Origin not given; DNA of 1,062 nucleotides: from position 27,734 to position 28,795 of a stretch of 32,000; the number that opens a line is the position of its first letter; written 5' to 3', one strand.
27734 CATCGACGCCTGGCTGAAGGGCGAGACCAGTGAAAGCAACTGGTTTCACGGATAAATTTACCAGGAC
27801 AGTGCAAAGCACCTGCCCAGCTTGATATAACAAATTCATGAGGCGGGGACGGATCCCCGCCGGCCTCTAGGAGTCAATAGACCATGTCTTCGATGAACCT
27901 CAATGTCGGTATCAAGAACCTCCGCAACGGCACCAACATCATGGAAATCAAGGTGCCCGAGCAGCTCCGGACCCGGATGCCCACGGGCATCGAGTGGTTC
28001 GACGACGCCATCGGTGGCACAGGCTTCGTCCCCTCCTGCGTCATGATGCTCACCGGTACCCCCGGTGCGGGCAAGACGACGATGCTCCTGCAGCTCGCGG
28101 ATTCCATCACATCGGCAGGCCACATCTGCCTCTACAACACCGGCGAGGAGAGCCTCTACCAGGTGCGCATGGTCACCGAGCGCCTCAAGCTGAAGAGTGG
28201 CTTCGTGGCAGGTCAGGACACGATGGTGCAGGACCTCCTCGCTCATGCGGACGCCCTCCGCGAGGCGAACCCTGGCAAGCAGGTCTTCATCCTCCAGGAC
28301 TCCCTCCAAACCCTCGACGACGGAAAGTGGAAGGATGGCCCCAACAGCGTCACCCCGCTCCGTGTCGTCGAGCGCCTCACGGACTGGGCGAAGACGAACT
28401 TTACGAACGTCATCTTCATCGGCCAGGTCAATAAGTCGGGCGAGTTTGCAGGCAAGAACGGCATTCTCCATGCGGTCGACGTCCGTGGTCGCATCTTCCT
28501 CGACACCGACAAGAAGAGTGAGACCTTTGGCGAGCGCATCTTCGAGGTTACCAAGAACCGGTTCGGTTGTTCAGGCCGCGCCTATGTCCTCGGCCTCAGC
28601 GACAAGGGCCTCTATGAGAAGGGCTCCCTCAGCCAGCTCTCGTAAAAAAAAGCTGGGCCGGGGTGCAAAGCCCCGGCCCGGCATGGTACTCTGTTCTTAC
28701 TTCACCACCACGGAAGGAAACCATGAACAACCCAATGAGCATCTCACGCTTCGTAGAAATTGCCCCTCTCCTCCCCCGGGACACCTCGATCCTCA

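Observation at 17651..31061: A two-box promoter-like element with invariant 17-nt spacing precedes many of the small genes, usually inside a ~75-nt hairpin/promoter/hairpin/RBS cassette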

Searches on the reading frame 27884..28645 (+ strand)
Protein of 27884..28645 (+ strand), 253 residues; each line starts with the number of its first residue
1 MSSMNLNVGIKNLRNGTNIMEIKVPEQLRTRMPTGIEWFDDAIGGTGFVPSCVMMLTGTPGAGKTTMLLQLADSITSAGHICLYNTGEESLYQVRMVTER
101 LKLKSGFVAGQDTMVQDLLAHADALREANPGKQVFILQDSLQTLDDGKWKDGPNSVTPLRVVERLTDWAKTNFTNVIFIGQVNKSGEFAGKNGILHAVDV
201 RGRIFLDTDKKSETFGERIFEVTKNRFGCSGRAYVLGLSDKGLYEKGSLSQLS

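Call 42: search_protein_families(library=pfam, alignment_id=A2, max_evalue=0.001)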
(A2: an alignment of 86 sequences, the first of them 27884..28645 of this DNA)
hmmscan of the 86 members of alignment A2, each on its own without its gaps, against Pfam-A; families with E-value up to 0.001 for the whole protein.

A. member 1, window:27884-28645:+ (253 aa): 7 families
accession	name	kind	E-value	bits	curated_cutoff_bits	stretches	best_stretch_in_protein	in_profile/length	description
PF06745.19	ATPase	-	1.3e-12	48.1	26.6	1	33-102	2-71/231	KaiC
PF13401.12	AAA_22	-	1.9e-05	25.4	27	1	53-181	7-123/130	AAA domain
PF13481.12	AAA_25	-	2e-05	24.7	27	1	52-80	34-61/195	AAA domain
PF13191.12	AAA_16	-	0.00011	23.2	32.6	1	52-113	25-85/167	AAA ATPase domain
PF03796.21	DnaB_C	-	0.00017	21.5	27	0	32-99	2-70/255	DnaB-like helicase C terminal domain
PF20720.3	nSTAND3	-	0.0002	21.5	27.2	0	53-84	19-50/155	Novel STAND NTPase 3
PF13604.12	AAA_30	-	0.00074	19.7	27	0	52-96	19-51/191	AAA domain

B. families by the number of members that match (of 86 scanned): 18 families
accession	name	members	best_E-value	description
PF03851.20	UvdE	1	7.9e-53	UV-endonuclease UvdE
PF18909.5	dGTP_diPhyd_N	1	3.2e-33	dATP/dGTP diphosphohydrolase, N-terminal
PF01176.25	eIF-1a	1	9.5e-23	Translation initiation factor 1A / IF-1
PF00085.26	Thioredoxin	1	8.7e-19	Thioredoxin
PF17164.10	DUF5122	1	1.6e-16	Domain of unknown function (DUF5122) beta-propeller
PF13203.12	DUF2201_N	1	3.7e-16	Putative metallopeptidase domain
PF06745.19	ATPase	1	1.3e-12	KaiC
PF12768.13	Rax2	1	2.3e-11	Rax2 C-terminal beta propeller domain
PF09967.15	DUF2201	1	4.9e-07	VWA-like domain (DUF2201)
PF13401.12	AAA_22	1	1.9e-05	AAA domain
PF13481.12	AAA_25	1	2e-05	AAA domain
PF13098.12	Thioredoxin_2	1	3e-05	Thioredoxin-like domain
PF13191.12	AAA_16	1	0.00011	AAA ATPase domain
PF03796.21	DnaB_C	1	0.00017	DnaB-like helicase C terminal domain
PF20720.3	nSTAND3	1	0.0002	Novel STAND NTPase 3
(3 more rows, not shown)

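Call 43: search_protein_families(library=phrogs, alignment_id=A2, max_evalue=0.0001)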
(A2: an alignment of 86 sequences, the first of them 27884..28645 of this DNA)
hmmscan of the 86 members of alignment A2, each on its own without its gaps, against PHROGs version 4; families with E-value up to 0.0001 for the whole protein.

A. member 1, window:27884-28645:+ (253 aa): 5 families
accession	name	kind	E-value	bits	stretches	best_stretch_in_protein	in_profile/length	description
phrog_26214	-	unknown function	1.8e-22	80.5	1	31-250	36-244/420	-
phrog_19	-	DNA, RNA and nucleotide metabolism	1e-09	38.8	1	27-95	329-397/621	DnaB-like replicative helicase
phrog_6891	-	other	6.7e-07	30.2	1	49-192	40-167/310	ATPase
phrog_243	-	DNA, RNA and nucleotide metabolism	7.8e-07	29.3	0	45-85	29-66/273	DnaB-like replicative helicase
phrog_97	-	other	4e-06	27.3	1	26-141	44-173/506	UvsX-like recombinase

B. families by the number of members that match (of 86 scanned): 22 families
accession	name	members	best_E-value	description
phrog_5490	-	1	6e-56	-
phrog_8420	-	1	2.2e-51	endonuclease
phrog_1314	-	1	2.2e-45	HNH endonuclease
phrog_801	-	1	3.3e-38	dATP / dGTP pyrophosphohydrolase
phrog_19680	-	1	1.6e-32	-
phrog_2252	-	1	1.6e-27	endolysin; inhibits RNA polymerase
phrog_5033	-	1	2e-26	endolysin; inhibits RNA polymerase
phrog_30201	-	1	4.8e-24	-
phrog_26214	-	1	1.8e-22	-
phrog_37590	-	1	3.3e-15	-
phrog_11257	-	1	2.4e-12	-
phrog_3199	-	1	9.9e-12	-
phrog_5332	-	1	4.1e-10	-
phrog_19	-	1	1e-09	DnaB-like replicative helicase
phrog_16254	-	1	7.7e-09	-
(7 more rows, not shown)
